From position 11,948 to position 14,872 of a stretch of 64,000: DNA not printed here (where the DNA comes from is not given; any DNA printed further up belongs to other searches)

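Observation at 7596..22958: Sus-less glycan-utilisation locus: orphan SBP lipoprotein, two giant paralogous beta-barrels and a CBM-decorated surface glycosidase, flanked by two phosphorylases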

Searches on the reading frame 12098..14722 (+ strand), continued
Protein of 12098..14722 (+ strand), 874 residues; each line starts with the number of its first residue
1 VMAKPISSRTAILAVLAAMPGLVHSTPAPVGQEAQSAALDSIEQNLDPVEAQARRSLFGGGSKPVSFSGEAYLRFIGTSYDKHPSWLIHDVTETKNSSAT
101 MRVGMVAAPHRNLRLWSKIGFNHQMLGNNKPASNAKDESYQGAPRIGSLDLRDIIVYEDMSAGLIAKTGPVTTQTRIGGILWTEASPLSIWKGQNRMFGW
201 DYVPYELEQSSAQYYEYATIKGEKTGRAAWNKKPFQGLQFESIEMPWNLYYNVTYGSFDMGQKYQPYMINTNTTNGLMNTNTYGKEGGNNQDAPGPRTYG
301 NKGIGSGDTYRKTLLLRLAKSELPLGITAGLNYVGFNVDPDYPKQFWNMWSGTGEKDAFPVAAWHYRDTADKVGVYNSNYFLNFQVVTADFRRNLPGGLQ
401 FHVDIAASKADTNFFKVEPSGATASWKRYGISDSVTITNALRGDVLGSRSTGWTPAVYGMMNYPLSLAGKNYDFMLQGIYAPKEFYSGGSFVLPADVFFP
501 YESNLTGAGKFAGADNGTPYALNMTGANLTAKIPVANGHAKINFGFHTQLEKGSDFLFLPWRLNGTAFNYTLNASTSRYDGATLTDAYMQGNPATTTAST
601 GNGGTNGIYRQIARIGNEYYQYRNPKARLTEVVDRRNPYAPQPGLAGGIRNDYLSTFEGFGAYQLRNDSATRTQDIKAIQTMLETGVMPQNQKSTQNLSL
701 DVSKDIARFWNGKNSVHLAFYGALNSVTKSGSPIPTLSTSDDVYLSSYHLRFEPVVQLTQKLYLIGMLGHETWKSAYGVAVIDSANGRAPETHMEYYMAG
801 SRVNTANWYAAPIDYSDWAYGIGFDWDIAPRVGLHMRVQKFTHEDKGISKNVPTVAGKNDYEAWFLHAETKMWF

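Call 99: search_protein_families(library=pfam, proteins=[L033:46-1590:+, L033:2267-4099:+, L033:4244-4963:+, L033:6056-7168:+, L033:7175-8008:+, L033:8021-8992:+, L033:8982-9767:+, L052:17150-19978:+, L052:20185-22251:+, L059:17373-19232:+], max_evalue=0.001)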
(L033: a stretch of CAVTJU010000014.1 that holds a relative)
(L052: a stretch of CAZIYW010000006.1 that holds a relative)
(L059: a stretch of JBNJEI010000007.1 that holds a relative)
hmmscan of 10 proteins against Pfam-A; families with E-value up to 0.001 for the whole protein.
L033:46-1590:+ (514 aa): 2 families
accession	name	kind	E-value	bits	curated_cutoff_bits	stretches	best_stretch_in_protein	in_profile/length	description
PF08308.17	PEGA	-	2.4e-23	82.3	20.8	2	36-104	2-69/71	PEGA domain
PF13620.12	CarboxypepD_reg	-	5.7e-05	23.8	32.3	0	214-250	44-81/82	Carboxypeptidase regulatory-like domain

L033:2267-4099:+ (610 aa): 1 family
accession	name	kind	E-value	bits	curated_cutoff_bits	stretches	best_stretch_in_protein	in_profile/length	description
PF00496.27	SBP_bac_5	-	1.8e-52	179.1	32.4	1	112-481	16-343/368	Bacterial extracellular solute-binding proteins, family 5 Middle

L033:4244-4963:+ (239 aa): 1 family
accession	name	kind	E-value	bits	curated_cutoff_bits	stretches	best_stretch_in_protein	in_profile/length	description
PF00496.27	SBP_bac_5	-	1.4e-06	28.1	32.4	1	100-160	12-73/368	Bacterial extracellular solute-binding proteins, family 5 Middle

L033:6056-7168:+ (370 aa): 1 family
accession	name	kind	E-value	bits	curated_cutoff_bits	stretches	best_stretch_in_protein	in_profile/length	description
PF00528.27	BPD_transp_1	-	5.1e-42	144.1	26.4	1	157-361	1-183/184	Binding-protein-dependent transport system inner membrane component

L033:7175-8008:+ (277 aa): 1 family
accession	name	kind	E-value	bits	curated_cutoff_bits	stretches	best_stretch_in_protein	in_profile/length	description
PF00528.27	BPD_transp_1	-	3.5e-22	79.5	26.4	1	89-276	1-183/184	Binding-protein-dependent transport system inner membrane component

L033:8021-8992:+ (323 aa): 3 families
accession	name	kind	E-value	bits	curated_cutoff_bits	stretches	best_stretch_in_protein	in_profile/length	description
PF00005.33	ABC_tran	-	3.2e-24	86.5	25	1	25-184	2-137/137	ABC transporter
PF08352.17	oligo_HPY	-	5e-18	65.7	27.1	1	236-302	1-65/65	Oligopeptide/dipeptide transporter, C-terminal region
PF13555.12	AAA_29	-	0.0003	20.9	27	1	26-61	14-49/61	P-loop containing region of AAA domain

L033:8982-9767:+ (261 aa): 1 family
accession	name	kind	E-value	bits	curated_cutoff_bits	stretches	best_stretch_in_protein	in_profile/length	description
PF00005.33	ABC_tran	-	3.3e-30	105.9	25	1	28-176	2-137/137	ABC transporter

L052:17150-19978:+ (942 aa): 18 families
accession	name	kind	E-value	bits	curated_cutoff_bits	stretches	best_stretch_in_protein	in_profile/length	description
PF16403.11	Bact_surface_Ig-like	-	1.5e-80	265.7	27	4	672-743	1-71/71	Bacterial surface protein, Ig-like domain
PF13428.12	TPR_14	-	9.9e-12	44.8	23.5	0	359-399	3-43/44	Tetratricopeptide repeat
PF14559.12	TPR_19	-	1.3e-10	41.9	25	0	231-280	3-51/68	Tetratricopeptide repeat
PF17963.7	Big_9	-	3.1e-08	34.8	23.6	0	705-737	52-84/89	Bacterial Ig domain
PF07719.23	TPR_2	-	4e-08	33.2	27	0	358-390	2-34/34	Tetratricopeptide repeat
PF19077.6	Big_13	-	3.8e-07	31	27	0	635-659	72-96/102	Bacterial Ig-like domain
PF13432.12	TPR_16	-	1e-06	29.5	32.7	0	374-414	14-53/65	Tetratricopeptide repeat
PF15418.12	DUF4625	-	1.7e-06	28.8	27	0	802-825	104-127/131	Domain of unknown function (DUF4625)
PF07523.18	Big_3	-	2.1e-06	28.4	21.2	0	705-734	35-64/68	Bacterial Ig-like domain (group 3)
PF12245.14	Big_3_2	-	1.1e-05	26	23.3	0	783-821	71-112/122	Bacterial Ig-like domain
PF13181.12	TPR_8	-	1.3e-05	25.4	25.7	0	358-390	2-34/34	Tetratricopeptide repeat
PF02494.22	HYR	-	1.9e-05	25.3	21.7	0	751-826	2-79/81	HYR domain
PF10300.15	Iml2-TPR_39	-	5.1e-05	22.6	22.2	1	220-354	227-369/467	Iml2/Tetratricopeptide repeat protein 39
PF00515.34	TPR_1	-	0.00019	21.5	27.8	0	358-390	2-34/34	Tetratricopeptide repeat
PF05345.18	He_PIG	-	0.00043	21.1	24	0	629-655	62-88/96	Putative Ig domain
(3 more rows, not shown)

L052:20185-22251:+ (688 aa): 10 families
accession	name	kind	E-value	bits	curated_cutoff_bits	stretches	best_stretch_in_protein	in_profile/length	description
PF16403.11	Bact_surface_Ig-like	-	3.7e-142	463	27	7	562-633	1-71/71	Bacterial surface protein, Ig-like domain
PF02494.22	HYR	-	6.5e-16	58.9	21.7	0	224-295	2-74/81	HYR domain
PF15418.12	DUF4625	-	3.8e-13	50.3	27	0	276-302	104-130/131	Domain of unknown function (DUF4625)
PF02839.19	CBM_5_12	-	6.1e-12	45.8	26.2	1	641-682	2-43/44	Carbohydrate-binding module family 5/12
PF19077.6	Big_13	-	2e-11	44.7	27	0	521-547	69-95/102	Bacterial Ig-like domain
PF23237.1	HYR_4C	-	7e-08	33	27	0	497-546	18-68/73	HYR-like domain with 4 cysteines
PF12245.14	Big_3_2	-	5.7e-07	30.2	23.3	0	605-631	91-118/122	Bacterial Ig-like domain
PF17963.7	Big_9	-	8.9e-06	26.9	23.6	0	481-547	12-86/89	Bacterial Ig domain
PF07523.18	Big_3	-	4e-05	24.2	21.2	0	513-543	35-60/68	Bacterial Ig-like domain (group 3)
PF18981.6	InlK_D3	-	0.0001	22.8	25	0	95-134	33-72/75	Internalin K domain (D3/D4)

L059:17373-19232:+ (619 aa): 1 family
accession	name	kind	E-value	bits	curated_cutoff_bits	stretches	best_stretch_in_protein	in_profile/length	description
PF00496.27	SBP_bac_5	-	5.4e-45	154.5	32.4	1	103-484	26-345/368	Bacterial extracellular solute-binding proteins, family 5 Middle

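Call 105: search_protein_families(library=pfam, proteins=[L070:11753-12742:+, L071:6358-7971:+, L072:11815-12804:+, L073:5221-6033:+, L074:6511-7590:+, L074:7596-8294:+, L052:14814-16706:+, L070:12790-13611:+], max_evalue=0.1)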
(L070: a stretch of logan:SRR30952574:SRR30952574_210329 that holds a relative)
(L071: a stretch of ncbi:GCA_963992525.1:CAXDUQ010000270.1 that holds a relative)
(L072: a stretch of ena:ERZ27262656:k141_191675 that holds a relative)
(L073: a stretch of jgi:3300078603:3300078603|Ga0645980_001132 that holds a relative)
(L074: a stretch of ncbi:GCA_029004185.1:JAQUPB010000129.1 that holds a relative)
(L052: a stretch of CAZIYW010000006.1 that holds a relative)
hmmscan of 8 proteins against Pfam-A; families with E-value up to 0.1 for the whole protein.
L070:11753-12742:+ (329 aa): 0 families

L071:6358-7971:+ (537 aa): 0 families

L072:11815-12804:+ (329 aa): 1 family
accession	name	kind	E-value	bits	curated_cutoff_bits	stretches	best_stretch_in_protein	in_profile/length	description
PF06265.16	YutD-like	-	0.0082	16.6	25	0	32-114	6-83/85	Putative antitoxin YutD-like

L073:5221-6033:+ (270 aa): 4 families
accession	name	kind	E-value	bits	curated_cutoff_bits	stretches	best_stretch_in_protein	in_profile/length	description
PF08547.18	CIA30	-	7.4e-07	29.8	24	1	101-232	11-125/157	Complex I intermediate-associated protein 30 (CIA30)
PF25488.1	RNaseT2L_C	-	0.001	19.6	27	1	137-199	7-67/119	RNase T2-like C-terminal domain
PF03425.19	CBM_11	-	0.0013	19.3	27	1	134-226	48-136/182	Carbohydrate binding domain (family 11)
PF07019.17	EMC6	-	0.036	15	23.3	0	156-192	10-46/81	EMC6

L074:6511-7590:+ (359 aa): 0 families

L074:7596-8294:+ (232 aa): 2 families
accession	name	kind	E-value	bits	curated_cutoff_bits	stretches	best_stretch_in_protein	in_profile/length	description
PF09092.17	Lyase_N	-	0.019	15.2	26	1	145-183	83-119/166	Lyase, N terminal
PF18916.5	Lycopene_cyc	-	0.03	15.3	27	1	145-182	42-76/92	Lycopene cyclase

L052:14814-16706:+ (630 aa): 3 families
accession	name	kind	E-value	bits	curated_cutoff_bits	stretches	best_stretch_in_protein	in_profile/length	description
PF21582.3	CBM30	-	1.4e-22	80.9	27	2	96-179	60-144/170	Carbohydrate binding domain 30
PF03425.19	CBM_11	-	1.3e-12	48.6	27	2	462-623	24-180/182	Carbohydrate binding domain (family 11)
PF22578.2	GGR_cat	-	0.021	15.2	27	1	38-68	13-42/88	Geranylgeranyl reductase catalytic domain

L070:12790-13611:+ (273 aa): 1 family
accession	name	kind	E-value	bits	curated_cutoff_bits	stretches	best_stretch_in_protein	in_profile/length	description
PF18962.6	Por_Secre_tail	-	2e-11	44.4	27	1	196-265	1-70/75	Secretion system C-terminal sorting domain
